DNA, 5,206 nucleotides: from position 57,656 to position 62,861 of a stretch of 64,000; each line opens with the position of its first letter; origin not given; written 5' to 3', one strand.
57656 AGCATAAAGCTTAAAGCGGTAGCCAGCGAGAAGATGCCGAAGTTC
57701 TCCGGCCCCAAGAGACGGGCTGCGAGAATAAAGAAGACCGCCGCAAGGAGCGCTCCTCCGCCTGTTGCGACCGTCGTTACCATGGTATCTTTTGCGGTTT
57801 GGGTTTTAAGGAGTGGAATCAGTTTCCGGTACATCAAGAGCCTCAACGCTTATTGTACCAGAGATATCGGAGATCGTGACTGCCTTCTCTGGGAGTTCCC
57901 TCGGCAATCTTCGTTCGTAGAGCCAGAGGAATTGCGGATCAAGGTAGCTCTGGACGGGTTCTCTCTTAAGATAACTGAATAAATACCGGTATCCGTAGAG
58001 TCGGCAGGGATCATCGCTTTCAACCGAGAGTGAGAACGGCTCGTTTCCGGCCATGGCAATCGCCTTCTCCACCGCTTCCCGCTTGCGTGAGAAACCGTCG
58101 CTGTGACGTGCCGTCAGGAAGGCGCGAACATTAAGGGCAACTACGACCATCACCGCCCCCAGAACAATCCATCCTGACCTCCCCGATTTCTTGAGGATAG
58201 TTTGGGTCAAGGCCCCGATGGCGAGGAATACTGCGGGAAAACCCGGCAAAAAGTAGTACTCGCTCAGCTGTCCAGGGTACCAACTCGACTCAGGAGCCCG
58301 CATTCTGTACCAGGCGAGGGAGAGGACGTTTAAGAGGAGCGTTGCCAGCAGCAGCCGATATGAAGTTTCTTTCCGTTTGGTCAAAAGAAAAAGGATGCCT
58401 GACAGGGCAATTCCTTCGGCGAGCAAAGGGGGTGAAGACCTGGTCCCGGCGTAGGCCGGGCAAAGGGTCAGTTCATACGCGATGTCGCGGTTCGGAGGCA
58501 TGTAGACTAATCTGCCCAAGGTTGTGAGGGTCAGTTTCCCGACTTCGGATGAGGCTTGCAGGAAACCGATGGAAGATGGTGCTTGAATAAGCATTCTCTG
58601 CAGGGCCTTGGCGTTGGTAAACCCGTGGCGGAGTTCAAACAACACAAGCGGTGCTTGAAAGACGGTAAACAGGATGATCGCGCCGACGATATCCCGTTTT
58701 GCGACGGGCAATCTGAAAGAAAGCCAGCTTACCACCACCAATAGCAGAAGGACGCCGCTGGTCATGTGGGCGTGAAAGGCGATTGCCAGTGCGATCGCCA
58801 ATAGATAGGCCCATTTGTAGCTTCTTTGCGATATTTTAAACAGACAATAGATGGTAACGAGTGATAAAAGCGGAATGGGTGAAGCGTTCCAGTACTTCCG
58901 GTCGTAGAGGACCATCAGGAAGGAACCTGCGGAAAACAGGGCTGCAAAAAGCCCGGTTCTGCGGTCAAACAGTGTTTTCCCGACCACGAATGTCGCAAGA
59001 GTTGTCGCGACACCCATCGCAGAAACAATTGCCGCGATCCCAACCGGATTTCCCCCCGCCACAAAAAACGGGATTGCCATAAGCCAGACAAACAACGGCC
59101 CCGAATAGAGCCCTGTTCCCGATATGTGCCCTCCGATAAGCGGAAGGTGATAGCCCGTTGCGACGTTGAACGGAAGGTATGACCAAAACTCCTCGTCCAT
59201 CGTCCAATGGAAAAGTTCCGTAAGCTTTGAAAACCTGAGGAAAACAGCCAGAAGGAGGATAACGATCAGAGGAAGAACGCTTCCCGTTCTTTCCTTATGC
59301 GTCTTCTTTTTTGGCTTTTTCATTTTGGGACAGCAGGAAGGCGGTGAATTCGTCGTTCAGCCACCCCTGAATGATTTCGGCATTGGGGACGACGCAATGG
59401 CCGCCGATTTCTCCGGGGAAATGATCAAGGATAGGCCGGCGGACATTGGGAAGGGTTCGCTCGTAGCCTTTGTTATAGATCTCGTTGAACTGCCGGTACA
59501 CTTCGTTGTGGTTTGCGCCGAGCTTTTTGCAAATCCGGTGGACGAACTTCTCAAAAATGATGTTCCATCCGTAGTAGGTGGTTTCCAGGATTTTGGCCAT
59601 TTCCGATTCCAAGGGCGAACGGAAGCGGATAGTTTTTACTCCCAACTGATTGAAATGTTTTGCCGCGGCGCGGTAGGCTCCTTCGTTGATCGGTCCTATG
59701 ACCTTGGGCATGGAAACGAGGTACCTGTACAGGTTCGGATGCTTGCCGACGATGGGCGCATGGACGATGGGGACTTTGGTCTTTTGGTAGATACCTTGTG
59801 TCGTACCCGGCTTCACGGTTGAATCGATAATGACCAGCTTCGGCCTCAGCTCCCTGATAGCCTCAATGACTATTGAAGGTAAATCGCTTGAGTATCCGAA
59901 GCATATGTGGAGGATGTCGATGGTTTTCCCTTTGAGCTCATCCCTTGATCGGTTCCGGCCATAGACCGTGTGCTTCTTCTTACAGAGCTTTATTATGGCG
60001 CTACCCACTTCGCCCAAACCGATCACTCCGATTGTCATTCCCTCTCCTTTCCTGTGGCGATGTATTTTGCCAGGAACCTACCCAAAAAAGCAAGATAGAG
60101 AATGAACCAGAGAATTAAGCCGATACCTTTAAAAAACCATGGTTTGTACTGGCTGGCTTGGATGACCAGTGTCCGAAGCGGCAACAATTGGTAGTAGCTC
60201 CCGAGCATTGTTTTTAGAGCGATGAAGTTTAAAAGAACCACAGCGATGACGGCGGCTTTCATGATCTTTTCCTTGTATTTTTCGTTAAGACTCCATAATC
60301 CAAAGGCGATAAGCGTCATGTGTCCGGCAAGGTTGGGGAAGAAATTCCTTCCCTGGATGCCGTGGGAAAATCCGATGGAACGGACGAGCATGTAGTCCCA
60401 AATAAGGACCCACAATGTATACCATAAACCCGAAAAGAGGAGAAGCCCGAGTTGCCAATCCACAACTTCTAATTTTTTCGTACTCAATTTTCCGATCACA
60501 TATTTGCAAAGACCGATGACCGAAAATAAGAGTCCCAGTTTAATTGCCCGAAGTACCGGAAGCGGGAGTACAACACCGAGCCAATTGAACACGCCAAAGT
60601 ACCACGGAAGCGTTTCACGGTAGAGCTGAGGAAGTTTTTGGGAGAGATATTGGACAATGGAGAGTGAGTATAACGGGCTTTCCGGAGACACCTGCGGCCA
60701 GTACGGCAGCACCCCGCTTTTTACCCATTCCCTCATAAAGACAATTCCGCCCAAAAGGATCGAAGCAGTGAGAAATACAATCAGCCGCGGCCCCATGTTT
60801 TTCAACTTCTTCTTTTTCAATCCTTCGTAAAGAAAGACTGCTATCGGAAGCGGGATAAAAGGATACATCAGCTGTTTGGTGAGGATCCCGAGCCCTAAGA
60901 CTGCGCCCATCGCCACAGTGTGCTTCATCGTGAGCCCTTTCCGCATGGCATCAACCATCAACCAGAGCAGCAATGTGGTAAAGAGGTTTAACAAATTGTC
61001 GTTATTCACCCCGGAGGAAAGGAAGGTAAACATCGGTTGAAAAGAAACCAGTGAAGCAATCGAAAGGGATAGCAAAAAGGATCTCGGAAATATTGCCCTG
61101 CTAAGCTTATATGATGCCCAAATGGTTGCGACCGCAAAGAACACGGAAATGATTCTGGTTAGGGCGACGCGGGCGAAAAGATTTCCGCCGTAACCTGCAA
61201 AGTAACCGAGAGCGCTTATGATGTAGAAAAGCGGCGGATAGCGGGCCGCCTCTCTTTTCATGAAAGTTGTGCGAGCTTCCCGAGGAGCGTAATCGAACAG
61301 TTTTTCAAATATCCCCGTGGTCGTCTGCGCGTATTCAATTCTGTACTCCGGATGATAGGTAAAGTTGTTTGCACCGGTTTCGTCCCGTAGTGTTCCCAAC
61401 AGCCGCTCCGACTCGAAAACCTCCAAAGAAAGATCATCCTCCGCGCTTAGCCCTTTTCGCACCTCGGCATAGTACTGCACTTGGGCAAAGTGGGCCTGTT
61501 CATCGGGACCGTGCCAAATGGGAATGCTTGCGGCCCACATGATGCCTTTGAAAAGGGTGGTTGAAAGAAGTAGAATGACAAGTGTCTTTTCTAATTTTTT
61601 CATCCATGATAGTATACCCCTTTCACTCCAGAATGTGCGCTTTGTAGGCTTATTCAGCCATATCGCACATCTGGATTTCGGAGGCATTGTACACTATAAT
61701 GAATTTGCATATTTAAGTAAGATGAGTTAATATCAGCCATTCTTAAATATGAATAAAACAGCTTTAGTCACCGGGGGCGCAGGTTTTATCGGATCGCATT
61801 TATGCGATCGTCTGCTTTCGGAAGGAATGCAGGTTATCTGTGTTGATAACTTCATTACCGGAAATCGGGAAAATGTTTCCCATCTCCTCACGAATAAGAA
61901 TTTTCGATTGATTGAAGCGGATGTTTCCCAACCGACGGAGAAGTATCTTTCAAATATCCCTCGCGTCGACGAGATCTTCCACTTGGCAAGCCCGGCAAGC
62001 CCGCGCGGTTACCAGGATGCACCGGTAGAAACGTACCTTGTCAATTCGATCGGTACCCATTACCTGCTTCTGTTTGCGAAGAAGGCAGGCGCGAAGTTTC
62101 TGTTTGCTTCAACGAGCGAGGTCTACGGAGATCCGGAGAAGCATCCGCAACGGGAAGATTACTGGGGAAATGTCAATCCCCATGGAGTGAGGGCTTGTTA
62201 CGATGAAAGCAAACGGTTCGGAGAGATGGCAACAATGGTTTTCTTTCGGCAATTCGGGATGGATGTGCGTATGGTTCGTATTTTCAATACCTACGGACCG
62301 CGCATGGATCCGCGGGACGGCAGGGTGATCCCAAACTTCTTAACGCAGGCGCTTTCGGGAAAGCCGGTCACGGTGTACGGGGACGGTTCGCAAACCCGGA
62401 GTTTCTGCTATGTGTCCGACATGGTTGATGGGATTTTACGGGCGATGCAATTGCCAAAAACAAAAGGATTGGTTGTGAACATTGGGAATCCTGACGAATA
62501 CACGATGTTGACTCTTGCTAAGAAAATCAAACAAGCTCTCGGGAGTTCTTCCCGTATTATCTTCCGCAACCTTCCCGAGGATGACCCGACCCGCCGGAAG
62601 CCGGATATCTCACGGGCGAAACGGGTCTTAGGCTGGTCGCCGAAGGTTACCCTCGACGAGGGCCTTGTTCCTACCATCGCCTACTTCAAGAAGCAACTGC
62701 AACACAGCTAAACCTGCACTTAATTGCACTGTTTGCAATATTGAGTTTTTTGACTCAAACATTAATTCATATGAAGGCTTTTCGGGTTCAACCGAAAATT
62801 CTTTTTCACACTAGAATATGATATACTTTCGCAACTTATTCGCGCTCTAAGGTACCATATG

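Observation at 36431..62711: Glycan island with six PMT_2/ArnT-like GT-C enzymes, polyprenol-P-sugar-synthase-type GT2s, Wzx- and Wzy/WaaL-like proteins and an acetyltransferase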

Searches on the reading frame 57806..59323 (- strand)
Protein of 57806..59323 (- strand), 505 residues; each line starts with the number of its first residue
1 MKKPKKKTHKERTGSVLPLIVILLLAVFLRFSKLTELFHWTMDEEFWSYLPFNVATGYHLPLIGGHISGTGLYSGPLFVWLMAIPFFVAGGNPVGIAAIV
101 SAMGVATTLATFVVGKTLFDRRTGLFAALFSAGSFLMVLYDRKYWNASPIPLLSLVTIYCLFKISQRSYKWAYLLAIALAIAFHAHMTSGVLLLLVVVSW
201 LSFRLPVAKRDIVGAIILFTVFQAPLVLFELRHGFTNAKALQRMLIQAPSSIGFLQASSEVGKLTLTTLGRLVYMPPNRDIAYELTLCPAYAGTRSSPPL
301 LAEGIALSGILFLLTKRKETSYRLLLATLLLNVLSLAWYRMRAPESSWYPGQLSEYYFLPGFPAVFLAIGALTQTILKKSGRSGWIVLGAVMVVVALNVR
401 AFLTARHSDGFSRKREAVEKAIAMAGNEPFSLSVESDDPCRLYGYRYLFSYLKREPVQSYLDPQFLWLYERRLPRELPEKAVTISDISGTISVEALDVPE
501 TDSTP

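Call 3: search_protein_families(library=pfam, proteins=[window:57806-59323:-], max_evalue=0.01)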
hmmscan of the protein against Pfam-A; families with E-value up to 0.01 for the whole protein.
window:57806-59323:- (505 aa): 1 family
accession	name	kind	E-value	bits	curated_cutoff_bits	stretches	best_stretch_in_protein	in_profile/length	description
PF13231.12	PMT_2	-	1.2e-09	39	26.1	1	75-221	3-152/160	Dolichyl-phosphate-mannose-protein mannosyltransferase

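Call 27: search_solved_structures(query=window:57806-59323:-, max_evalue=1)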
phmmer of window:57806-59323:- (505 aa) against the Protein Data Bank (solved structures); distinct sequences matched with E-value up to 1: 0.

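Call 30: search_protein_families(library=ncbifam, proteins=[window:57806-59323:-], max_evalue=0.001)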
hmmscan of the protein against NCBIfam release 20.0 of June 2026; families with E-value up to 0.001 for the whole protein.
window:57806-59323:- (505 aa): 1 family
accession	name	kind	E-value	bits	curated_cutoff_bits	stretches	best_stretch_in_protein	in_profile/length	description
TIGR03663.1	TIGR03663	subfamily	0.00026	20.1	126.25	1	19-198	4-176/435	flippase activity-associated protein Agl23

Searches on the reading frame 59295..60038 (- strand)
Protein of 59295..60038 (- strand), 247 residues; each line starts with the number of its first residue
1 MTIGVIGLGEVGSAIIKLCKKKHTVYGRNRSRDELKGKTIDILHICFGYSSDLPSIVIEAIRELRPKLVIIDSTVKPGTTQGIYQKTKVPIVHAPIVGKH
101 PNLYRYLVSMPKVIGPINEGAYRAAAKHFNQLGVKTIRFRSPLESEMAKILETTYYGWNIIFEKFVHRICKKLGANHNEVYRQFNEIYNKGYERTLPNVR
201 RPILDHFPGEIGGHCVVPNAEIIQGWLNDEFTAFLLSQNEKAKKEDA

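Call 5: search_protein_families(library=pfam, proteins=[window:59295-60038:-], max_evalue=0.01)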
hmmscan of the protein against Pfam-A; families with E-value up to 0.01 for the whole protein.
window:59295-60038:- (247 aa): 2 families
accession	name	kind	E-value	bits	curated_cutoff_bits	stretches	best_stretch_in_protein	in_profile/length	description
PF00984.24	UDPG_MGDP_dh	-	6.9e-05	23.3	25.4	1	144-192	2-50/94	UDP-glucose/GDP-mannose dehydrogenase family, central domain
PF03446.21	NAD_binding_2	-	0.00063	20.2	21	0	2-35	1-35/161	NAD binding domain of 6-phosphogluconate dehydrogenase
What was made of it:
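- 59295..60038 (-): Short (247 aa) nucleotide-sugar-dehydrogenase-like NAD-binding protein. Conserved in relatives; function unknown. UDPG_MGDP_dh 23 bits, just below cut-off (call 5).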

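Call 66: search_protein_families(library=ncbifam, proteins=[window:59295-60038:-], max_evalue=0.001)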
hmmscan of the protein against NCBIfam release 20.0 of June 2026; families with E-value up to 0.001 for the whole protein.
window:59295-60038:- (247 aa): 2 families
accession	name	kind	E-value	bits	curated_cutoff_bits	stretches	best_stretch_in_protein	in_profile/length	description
TIGR03026.1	NDP-sugDHase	subfamily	4.2e-15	55.4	189.8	1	59-187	101-246/413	nucleotide sugar dehydrogenase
NF040825.1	UDPMaNacDH_Arch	equivalog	8.4e-07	28.2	750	1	65-220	110-263/418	UDP-N-acetyl-D-mannosamine dehydrogenase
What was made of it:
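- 59295..60038 (-): NCBIfam NDP-sugDHase 55 bits (call 66).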

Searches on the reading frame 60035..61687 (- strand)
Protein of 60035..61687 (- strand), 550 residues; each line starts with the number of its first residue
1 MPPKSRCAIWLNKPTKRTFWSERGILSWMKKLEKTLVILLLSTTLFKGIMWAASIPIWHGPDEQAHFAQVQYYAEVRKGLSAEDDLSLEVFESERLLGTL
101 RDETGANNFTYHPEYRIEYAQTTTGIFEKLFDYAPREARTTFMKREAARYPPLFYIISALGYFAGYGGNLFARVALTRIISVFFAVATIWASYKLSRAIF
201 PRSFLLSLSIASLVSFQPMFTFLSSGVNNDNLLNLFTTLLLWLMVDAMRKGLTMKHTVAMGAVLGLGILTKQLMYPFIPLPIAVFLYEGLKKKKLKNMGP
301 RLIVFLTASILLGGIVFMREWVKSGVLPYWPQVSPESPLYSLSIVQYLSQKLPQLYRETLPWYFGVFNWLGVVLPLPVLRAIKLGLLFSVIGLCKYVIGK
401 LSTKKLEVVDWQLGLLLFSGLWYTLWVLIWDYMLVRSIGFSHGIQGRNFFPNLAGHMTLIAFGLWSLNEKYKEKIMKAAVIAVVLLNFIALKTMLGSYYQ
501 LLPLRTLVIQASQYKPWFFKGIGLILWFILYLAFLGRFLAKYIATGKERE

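Call 3: search_protein_families(library=pfam, proteins=[window:60035-61687:-], max_evalue=0.01)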
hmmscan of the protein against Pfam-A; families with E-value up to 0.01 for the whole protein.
window:60035-61687:- (550 aa): 2 families
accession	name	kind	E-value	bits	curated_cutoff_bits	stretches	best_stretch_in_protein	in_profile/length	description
PF09913.15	DUF2142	-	4.5e-16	59.1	30.1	1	45-451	1-390/395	Predicted membrane protein (DUF2142)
PF13231.12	PMT_2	-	1.7e-11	45.1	26.1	1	177-311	24-153/160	Dolichyl-phosphate-mannose-protein mannosyltransferase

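Call 8: find_encoding_contigs(protein=window:60035-61687:-, flank=10000, max_places=6)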
Protein window:60035-61687:- (550 aa): 13 contigs read that carry it; 5 places shown.
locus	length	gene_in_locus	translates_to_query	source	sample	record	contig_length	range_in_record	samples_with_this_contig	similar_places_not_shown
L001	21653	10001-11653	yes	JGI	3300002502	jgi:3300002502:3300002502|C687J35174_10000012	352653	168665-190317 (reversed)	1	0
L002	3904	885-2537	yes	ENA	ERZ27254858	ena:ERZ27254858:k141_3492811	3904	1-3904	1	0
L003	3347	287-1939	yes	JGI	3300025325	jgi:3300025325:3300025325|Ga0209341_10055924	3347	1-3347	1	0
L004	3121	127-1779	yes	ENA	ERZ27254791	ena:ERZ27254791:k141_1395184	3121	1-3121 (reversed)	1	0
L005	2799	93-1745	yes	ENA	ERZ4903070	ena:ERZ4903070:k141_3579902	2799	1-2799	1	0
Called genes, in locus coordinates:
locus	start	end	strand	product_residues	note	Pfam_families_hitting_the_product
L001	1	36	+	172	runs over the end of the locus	PF01936:NYN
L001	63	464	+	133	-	PF07883:Cupin_2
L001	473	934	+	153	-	PF03073:TspO_MBR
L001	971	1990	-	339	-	-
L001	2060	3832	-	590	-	PF13181:TPR_8 (faint), PF00515:TPR_1 (faint), PF07719:TPR_2 (faint), PF13174:TPR_6 (faint), PF13374:TPR_10 (faint), PF13431:TPR_17 (weak), PF13432:TPR_16 (weak), PF13414:TPR_11 (weak), +2 more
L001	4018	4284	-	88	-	-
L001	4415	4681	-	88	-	-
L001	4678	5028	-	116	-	PF18924:DUF5674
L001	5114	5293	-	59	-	PF19451:DUF5989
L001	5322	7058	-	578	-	PF02543:Carbam_trans_N, PF16861:Carbam_trans_C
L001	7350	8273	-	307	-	-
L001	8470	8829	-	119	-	-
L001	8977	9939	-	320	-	PF00106:adh_short (weak), PF01073:3Beta_HSD, PF01370:Epimerase, PF02719:Polysacc_synt_2 (faint), PF04321:RmlD_sub_bind, PF07993:NAD_binding_4, PF16363:GDP_Man_Dehyd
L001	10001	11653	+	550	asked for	PF09913:DUF2142, PF13231:PMT_2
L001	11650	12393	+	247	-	-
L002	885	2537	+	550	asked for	PF09913:DUF2142, PF13231:PMT_2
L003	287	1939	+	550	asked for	PF09913:DUF2142, PF13231:PMT_2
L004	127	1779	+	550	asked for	PF09913:DUF2142, PF13231:PMT_2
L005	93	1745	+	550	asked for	PF09913:DUF2142, PF13231:PMT_2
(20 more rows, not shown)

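Call 28: search_solved_structures(query=window:60035-61687:-, max_evalue=1)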
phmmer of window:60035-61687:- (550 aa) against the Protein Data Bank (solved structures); distinct sequences matched with E-value up to 1: 2.
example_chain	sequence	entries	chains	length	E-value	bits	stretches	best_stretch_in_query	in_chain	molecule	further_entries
8fbe_A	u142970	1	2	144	0.59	12.2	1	437-503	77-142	Neurotoxin complex component Orf-X1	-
8fbd_A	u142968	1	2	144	0.59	12.2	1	437-503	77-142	Neurotoxin complex component Orf-X1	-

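Call 30: search_protein_families(library=ncbifam, proteins=[window:60035-61687:-], max_evalue=0.001)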
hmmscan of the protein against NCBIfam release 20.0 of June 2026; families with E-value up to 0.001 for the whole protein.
window:60035-61687:- (550 aa): 0 families

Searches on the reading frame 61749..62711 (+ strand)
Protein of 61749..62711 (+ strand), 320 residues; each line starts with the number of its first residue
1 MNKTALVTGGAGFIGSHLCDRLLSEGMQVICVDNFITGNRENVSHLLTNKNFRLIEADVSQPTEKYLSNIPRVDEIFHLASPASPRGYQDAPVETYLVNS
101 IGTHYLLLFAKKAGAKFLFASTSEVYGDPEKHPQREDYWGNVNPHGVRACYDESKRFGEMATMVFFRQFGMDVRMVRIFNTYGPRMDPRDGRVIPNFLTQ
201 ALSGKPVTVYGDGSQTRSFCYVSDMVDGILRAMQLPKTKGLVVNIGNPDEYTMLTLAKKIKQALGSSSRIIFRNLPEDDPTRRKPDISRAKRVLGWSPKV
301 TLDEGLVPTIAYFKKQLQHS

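Call 5: search_protein_families(library=pfam, proteins=[window:61749-62711:+], max_evalue=0.01)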
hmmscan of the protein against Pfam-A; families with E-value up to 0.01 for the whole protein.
window:61749-62711:+ (320 aa): 8 families
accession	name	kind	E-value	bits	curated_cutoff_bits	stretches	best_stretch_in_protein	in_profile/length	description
PF01370.27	Epimerase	-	1.1e-56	192.4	20.9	1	5-246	1-240/240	NAD dependent epimerase/dehydratase family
PF16363.11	GDP_Man_Dehyd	-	3.7e-55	188.1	27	1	6-306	1-329/332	GDP-mannose 4,6 dehydratase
PF01073.25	3Beta_HSD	-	2.7e-13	50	22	1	6-232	1-228/280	3-beta hydroxysteroid dehydrogenase/isomerase family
PF02719.21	Polysacc_synt_2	-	7.5e-11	42.2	20.2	2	151-266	138-249/293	Polysaccharide biosynthesis protein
PF07993.18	NAD_binding_4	-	3.6e-09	36.6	20.1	1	7-193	1-216/258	Male sterility protein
PF04321.23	RmlD_sub_bind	-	7.5e-08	32.2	27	1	5-268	3-235/287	RmlD substrate binding domain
PF00106.31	adh_short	-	2.8e-06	27.4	26.6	1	3-64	1-63/195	short chain dehydrogenase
PF13460.12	NAD_binding_10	-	0.0044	17.4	27.2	1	9-131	1-108/184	NAD(P)H-binding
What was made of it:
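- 61749..62711 (+): Extended SDR acting on nucleotide sugars (dehydratase, decarboxylase or epimerase; UXS not established), divergently transcribed. Epimerase 192 bits (call 5).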

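Call 66: search_protein_families(library=ncbifam, proteins=[window:61749-62711:+], max_evalue=0.001)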
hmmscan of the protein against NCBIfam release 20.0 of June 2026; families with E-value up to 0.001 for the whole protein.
window:61749-62711:+ (320 aa): 49 families (the best 25 are shown)
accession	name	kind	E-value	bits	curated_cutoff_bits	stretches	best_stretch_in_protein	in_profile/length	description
TIGR01181.1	dTDP_gluc_dehyt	equivalog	6.9e-41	140.4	365.1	1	5-316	2-314/321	dTDP-glucose 4,6-dehydratase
TIGR04180.1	EDH_00030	hypoth_equivalog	3.3e-39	134.7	475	1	6-299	2-295/297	NAD-dependent 4,6-dehydratase LegB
TIGR01179.1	galE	equivalog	4.1e-34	117.9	262.3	1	6-304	3-316/332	UDP-glucose 4-epimerase GalE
NF008872.0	PRK11908.1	equivalog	3.7e-31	108.4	294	1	3-318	2-340/349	bifunctional UDP-4-keto-pentose/UDP-xylose synthase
NF005998.1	PRK08125.1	equivalog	4e-29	101.5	777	1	4-313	317-649/649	bifunctional UDP-4-amino-4-deoxy-L-arabinose formyltransferase/UDP-glucuronic acid oxidase ArnA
NF011728.1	PRK15181.1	equivalog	5.1e-27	94.8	760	1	3-314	16-338/348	Vi polysaccharide biosynthesis UDP-N-acetylglucosaminuronic acid C-4 epimerase TviC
NF007582.0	PRK10217.1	equivalog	4.2e-25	88.6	698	1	3-313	2-331/355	dTDP-glucose 4,6-dehydratase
TIGR02197.1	heptose_epim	equivalog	2.3e-23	82.9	274.6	1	6-306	2-306/316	ADP-glyceromanno-heptose 6-epimerase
NF007490.0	PRK10084.1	subfamily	8.5e-22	77.6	649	1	5-314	3-335/361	dTDP-glucose 4,6-dehydratase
NF007956.0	PRK10675.1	subfamily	3.5e-21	75.7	394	1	5-309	3-325/338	UDP-glucose 4-epimerase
NF047922.1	GDPFucSynFcl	equivalog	1.4e-19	70.7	500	1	110-316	92-304/308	GDP-L-fucose synthase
TIGR02622.1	CDP_4_6_dhtase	equivalog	3e-14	52.9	278.45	1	2-317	4-334/352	CDP-glucose 4,6-dehydratase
NF042422.1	oxyalk_red_OleD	equivalog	5.2e-13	49.1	580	1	6-234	4-216/329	2-alkyl-3-oxoalkanoate reductase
NF041015.1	UDPsulfquin_syn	equivalog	1.1e-11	44.4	575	1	189-265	234-311/384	UDP-sulfoquinovose synthase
TIGR01214.1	rmlD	equivalog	1.4e-11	44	224.05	1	6-266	3-228/285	dTDP-4-dehydrorhamnose reductase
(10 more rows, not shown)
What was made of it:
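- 61749..62711 (+): NCBIfam hits are all below cut-off (call 66).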
